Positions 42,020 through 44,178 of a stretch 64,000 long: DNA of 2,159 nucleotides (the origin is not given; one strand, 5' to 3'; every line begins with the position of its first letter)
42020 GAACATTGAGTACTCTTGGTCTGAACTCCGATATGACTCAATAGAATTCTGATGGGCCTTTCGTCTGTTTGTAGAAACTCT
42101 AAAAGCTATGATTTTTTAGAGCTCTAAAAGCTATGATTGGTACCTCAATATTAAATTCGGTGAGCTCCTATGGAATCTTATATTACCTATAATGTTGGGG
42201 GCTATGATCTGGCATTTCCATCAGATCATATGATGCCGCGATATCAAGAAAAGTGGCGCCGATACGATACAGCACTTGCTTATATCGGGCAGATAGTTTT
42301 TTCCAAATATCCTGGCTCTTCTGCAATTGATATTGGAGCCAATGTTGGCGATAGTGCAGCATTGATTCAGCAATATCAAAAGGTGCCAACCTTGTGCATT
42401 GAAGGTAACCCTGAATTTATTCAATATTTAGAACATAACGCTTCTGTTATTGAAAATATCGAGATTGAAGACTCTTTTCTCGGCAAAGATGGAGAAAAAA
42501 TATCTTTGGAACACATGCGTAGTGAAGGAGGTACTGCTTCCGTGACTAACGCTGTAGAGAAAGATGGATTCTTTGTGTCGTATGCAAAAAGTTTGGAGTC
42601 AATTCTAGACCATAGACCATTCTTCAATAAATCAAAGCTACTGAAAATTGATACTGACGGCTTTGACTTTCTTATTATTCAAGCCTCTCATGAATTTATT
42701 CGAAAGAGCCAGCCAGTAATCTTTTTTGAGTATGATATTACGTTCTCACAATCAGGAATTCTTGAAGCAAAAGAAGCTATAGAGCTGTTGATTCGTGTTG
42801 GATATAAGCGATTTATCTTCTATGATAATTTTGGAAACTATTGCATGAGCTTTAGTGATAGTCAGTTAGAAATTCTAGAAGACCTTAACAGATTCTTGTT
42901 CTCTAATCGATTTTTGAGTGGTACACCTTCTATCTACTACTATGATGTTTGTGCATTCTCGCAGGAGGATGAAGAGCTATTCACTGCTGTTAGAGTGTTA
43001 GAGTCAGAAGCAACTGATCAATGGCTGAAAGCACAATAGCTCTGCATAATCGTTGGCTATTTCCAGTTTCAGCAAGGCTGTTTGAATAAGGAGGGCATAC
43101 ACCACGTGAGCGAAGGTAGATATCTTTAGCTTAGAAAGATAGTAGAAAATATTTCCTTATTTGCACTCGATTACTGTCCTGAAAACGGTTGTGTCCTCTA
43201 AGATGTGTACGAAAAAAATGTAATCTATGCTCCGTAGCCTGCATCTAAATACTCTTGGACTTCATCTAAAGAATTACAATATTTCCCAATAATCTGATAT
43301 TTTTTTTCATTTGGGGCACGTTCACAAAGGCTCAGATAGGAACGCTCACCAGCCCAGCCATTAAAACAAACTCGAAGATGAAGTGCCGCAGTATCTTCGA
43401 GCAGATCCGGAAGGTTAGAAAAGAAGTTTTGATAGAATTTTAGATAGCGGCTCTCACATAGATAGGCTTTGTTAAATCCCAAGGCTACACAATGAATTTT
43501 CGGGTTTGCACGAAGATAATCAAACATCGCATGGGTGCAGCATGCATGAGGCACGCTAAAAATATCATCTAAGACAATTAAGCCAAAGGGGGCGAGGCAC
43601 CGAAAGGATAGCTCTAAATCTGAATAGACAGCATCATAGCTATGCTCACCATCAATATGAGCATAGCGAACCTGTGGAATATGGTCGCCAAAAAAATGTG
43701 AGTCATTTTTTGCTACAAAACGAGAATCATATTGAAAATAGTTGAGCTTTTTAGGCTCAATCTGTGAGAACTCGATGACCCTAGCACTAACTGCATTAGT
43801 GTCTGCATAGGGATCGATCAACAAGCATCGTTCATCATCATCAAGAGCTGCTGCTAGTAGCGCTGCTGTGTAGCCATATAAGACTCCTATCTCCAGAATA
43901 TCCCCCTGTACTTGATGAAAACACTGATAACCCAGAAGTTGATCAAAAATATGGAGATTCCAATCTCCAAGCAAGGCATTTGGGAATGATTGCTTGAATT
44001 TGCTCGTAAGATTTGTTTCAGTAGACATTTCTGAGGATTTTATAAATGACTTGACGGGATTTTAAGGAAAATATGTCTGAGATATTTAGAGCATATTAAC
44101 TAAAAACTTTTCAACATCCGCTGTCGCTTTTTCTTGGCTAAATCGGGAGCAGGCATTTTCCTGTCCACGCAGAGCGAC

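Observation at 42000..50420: AT-rich, HIP1-free glycosylation island directly downstream of a PilA1-type major pilin gene: candidate pilin O-glycosylation and methylation system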

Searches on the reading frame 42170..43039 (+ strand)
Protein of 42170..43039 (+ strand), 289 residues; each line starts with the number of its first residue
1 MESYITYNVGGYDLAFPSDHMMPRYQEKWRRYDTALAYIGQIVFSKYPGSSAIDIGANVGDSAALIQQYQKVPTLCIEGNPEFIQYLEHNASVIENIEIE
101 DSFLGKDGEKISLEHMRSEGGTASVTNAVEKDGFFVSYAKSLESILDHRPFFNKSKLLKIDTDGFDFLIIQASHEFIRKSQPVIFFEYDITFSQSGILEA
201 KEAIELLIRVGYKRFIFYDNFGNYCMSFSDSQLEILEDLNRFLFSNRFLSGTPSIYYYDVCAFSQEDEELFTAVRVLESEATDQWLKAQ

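Call 5: search_protein_families(library=pfam, proteins=[window:42170-43039:+], max_evalue=0.01)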
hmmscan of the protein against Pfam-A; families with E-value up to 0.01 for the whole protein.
window:42170-43039:+ (289 aa): 1 family
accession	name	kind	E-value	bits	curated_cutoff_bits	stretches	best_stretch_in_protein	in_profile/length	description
PF05050.19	Methyltransf_21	-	3e-07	31.1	22.7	1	54-212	1-171/173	Methyltransferase FkbM domain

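Call 45: search_protein_families(library=ncbifam, proteins=[window:42170-43039:+], max_evalue=0.001)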
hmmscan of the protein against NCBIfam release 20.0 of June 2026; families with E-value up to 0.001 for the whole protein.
window:42170-43039:+ (289 aa): 1 family
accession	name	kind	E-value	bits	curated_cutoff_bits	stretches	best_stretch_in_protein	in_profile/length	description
TIGR01444.1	fkbM_fam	subfamily_domain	5.2e-13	49.7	37.7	1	53-188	3-142/143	FkbM family methyltransferase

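Call 80: search_solved_structures(query=window:42170-43039:+, max_evalue=1)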
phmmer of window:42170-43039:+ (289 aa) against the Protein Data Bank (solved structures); distinct sequences matched with E-value up to 1: 2.
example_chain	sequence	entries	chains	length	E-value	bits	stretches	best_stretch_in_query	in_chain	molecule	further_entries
5vve_A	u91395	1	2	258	0.15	14.5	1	187-223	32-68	Phosphoglycerate mutase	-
1jg1_A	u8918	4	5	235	0.18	14.3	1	45-92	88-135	protein-L-isoaspartate O-methyltransferase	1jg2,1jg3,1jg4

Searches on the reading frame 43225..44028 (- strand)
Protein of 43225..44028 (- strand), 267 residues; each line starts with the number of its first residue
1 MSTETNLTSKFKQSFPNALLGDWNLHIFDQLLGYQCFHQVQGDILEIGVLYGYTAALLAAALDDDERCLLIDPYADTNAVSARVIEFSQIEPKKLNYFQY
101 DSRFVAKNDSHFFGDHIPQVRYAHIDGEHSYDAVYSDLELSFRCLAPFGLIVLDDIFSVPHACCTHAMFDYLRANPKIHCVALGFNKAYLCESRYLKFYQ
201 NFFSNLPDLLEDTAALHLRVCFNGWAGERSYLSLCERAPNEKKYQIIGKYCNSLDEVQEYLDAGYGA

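Call 5: search_protein_families(library=pfam, proteins=[window:43225-44028:-], max_evalue=0.01)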
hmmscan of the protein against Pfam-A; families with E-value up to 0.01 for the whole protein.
window:43225-44028:- (267 aa): 3 families
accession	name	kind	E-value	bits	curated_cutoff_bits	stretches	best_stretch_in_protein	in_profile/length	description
PF13578.12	Methyltransf_24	-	8.9e-15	55.9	26.3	1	45-156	1-105/105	Methyltransferase domain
PF01596.23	Methyltransf_3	-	0.0018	18.1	22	1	43-131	47-132/204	O-methyltransferase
PF05711.17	TylF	-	0.0023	17.7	23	0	19-64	70-115/264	Macrocin-O-methyltransferase (TylF)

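Call 45: search_protein_families(library=ncbifam, proteins=[window:43225-44028:-], max_evalue=0.001)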
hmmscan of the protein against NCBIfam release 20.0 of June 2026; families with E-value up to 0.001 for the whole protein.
window:43225-44028:- (267 aa): 0 families

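Call 70: find_related_loci(query=window:43225-44028:-, collection=metagenome_contigs, flank=8000)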
Query window:43225-44028:- (267 aa) in metagenome_contigs; peptide patterns used: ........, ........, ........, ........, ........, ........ (x = any residue, [..] = any of these).
287 stretches matched a pattern; 3 encode a relative of the query (tblastn E <= 1e-3); 3 distinct loci.
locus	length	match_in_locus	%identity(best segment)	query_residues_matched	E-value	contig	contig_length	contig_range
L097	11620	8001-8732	52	20-263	2e-78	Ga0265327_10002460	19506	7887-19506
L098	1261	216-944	49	20-262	3e-79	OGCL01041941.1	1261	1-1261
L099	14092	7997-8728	49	20-263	2e-71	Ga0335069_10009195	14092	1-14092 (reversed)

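Call 73: search_protein_families(library=pfam, proteins=[L097:7845-8741:+, L097:8964-11036:-, L097:6446-7822:+, L097:5265-6608:+, L097:5220-6443:-, L097:3458-4690:-, L097:2436-3740:-, L097:1747-2946:-, L097:801-1904:-, L097:4507-5298:+], max_evalue=0.0001)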
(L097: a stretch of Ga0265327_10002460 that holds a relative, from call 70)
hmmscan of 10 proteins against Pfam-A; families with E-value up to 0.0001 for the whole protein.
L097:7845-8741:+ (298 aa): 1 family
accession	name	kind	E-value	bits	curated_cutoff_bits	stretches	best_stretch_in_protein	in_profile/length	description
PF13578.12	Methyltransf_24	-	3.8e-12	47.5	26.3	1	78-189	1-105/105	Methyltransferase domain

L097:8964-11036:- (690 aa): 18 families
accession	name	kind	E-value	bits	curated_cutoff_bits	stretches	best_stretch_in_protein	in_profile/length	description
PF13844.12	Glyco_transf_41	-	1.1e-45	156.4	25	2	483-653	369-535/543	Glycosyl transferase family 41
PF13414.12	TPR_11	-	3.1e-27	94.4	26.8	0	209-240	7-38/42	TPR repeat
PF07719.23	TPR_2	-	9.1e-21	72.7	27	0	59-90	2-33/34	Tetratricopeptide repeat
PF13432.12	TPR_16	-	9.6e-18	64.7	32.7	1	65-126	4-65/65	Tetratricopeptide repeat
PF13428.12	TPR_14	-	1.5e-17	62.7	23.5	1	96-132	5-41/44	Tetratricopeptide repeat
PF00515.34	TPR_1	-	1.1e-16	60.3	27.8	0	198-227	4-32/34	Tetratricopeptide repeat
PF13181.12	TPR_8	-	1.4e-16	59.6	25.7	0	198-227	4-32/34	Tetratricopeptide repeat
PF14559.12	TPR_19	-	3.9e-16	59.6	25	1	68-113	1-46/68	Tetratricopeptide repeat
PF13431.12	TPR_17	-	3.4e-13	49.2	24.4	0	117-142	4-29/34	Tetratricopeptide repeat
PF13424.12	TPR_12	-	7.1e-11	42.6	30.1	0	61-120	6-73/77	Tetratricopeptide repeat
PF23914.1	TPR_CcmH_CycH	-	5.3e-10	39.8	42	0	115-174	39-97/158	Cytochrome c-type biogenesis protein H TPR domain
PF13374.12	TPR_10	-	3.2e-07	30.6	27.5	0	98-120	8-30/42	Tetratricopeptide repeat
PF12895.13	ANAPC3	-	8.4e-06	26.4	27.2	1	39-115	4-79/82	Anaphase-promoting complex, cyclosome, subunit 3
PF13176.12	TPR_7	-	8.8e-06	25.9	27.9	0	97-123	4-32/36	Tetratricopeptide repeat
PF13371.12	TPR_9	-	1.4e-05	25.4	35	0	208-274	7-73/73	Tetratricopeptide repeat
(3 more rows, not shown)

L097:6446-7822:+ (458 aa): 0 families

L097:5265-6608:+ (447 aa): 0 families

L097:5220-6443:- (407 aa): 2 families
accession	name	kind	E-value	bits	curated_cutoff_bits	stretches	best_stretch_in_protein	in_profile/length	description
PF01041.23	DegT_DnrJ_EryC1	-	2.6e-112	376.1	19.8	1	13-398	2-359/360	DegT/DnrJ/EryC1/StrS aminotransferase family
PF00155.27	Aminotran_1_2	-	4e-05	23.4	19.7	1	36-173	43-202/361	Aminotransferase class I and II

L097:3458-4690:- (410 aa): 0 families

L097:2436-3740:- (434 aa): 2 families
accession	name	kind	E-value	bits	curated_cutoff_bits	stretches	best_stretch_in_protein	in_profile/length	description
PF03102.20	NeuB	-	1e-74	251.5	22.1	1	119-356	1-238/241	NeuB family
PF08666.17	SAF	-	4.2e-10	40.5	21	1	377-427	5-59/63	SAF domain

L097:1747-2946:- (399 aa): 5 families
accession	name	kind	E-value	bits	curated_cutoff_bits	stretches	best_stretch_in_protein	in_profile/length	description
PF13649.12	Methyltransf_25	-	1.2e-17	64.8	27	1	219-313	1-97/97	Methyltransferase domain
PF08241.18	Methyltransf_11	-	4.7e-15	56.4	21.2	1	221-316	2-94/95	Methyltransferase domain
PF13847.12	Methyltransf_31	-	1e-13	51.6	27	1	215-321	3-113/145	Methyltransferase domain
PF08242.18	Methyltransf_12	-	7.8e-11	43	30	1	220-315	1-98/98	Methyltransferase domain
PF03141.22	Methyltransf_29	-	9.9e-05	21.5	23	0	218-320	120-220/506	Putative S-adenosyl-L-methionine-dependent methyltransferase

L097:801-1904:- (367 aa): 2 families
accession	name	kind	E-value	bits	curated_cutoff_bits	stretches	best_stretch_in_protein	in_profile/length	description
PF00551.24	Formyl_trans_N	-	1.7e-28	100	26.1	1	57-211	2-162/181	Formyl transferase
PF02911.23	Formyl_trans_C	-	2.8e-18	66.4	21.1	1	255-344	3-86/100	Formyl transferase, C-terminal domain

L097:4507-5298:+ (263 aa): 0 families

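Call 79: search_solved_structures(query=window:43225-44028:-, max_evalue=1)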
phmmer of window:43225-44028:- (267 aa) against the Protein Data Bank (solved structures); distinct sequences matched with E-value up to 1: 25.
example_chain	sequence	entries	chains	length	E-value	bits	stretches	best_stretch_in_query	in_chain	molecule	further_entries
9vsk_A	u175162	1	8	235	0.00065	22.5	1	44-183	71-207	Flavonoid 3',5'-methyltransferase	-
8gxo_A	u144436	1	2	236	0.058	16.1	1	44-105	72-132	Caffeoyl-CoA O-methyltransferase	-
3bwm_A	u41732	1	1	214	0.085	15.5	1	42-93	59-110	Catechol O-methyltransferase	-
4xue_B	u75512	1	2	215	0.085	15.5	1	42-93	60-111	Catechol O-methyltransferase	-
3a7e_A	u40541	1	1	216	0.086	15.5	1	42-93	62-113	Catechol O-methyltransferase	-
4xuc_A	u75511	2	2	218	0.088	15.5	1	42-93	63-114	Catechol O-methyltransferase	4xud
4pyi_A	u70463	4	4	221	0.09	15.4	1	42-93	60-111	Catechol O-methyltransferase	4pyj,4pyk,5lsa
8gxn_B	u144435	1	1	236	0.097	15.3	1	44-104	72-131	caffeyl-CoA-O-methyltransferase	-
6i3c_A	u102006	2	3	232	0.098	15.3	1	42-93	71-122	Catechol O-methyltransferase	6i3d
3bwy_A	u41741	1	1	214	0.15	14.7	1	42-93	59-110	COMT protein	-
2gh4_A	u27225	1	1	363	0.42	13.2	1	178-241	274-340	Putative glycosyl hydrolase yteR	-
1nc5_A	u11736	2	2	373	0.44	13.2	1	178-241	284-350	hypothetical protein yTER | Putative glycosyl hydrolase yteR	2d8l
3r3h_A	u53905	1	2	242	0.5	13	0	43-157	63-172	O-methyltransferase, SAM-dependent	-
5lhm_A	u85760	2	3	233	0.68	12.6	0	44-156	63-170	Putative O-methyltransferase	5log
3cbg_A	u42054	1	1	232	0.69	12.5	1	42-156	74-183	O-methyltransferase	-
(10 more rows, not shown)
